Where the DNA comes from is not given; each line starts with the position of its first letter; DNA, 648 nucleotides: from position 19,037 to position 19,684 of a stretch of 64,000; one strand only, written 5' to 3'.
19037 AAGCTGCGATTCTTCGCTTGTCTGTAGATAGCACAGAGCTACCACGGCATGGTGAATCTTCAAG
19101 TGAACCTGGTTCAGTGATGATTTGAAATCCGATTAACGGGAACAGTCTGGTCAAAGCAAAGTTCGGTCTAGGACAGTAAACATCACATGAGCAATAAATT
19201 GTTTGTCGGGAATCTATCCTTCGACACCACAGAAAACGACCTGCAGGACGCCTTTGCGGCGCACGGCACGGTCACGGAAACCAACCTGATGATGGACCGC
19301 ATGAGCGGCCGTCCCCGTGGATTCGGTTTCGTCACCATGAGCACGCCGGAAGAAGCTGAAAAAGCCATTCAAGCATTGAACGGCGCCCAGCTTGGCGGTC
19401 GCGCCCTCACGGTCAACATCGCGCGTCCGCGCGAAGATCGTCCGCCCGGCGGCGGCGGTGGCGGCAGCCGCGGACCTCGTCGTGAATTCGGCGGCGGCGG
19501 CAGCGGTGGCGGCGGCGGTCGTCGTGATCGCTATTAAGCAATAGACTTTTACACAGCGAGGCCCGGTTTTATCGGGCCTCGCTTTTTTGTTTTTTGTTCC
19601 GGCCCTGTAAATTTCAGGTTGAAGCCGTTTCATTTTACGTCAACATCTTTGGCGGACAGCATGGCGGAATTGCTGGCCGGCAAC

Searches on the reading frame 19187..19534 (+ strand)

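Call 40: search_protein_families(library=pfam, proteins=[window:19187-19534:+])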
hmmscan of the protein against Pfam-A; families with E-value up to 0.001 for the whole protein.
window:19187-19534:+ (116 aa): 1 family
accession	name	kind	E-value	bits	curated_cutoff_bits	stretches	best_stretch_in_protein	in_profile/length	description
PF00076.28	RRM_1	-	2.9e-22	78.7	20.7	1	5-74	1-69/70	RNA recognition motif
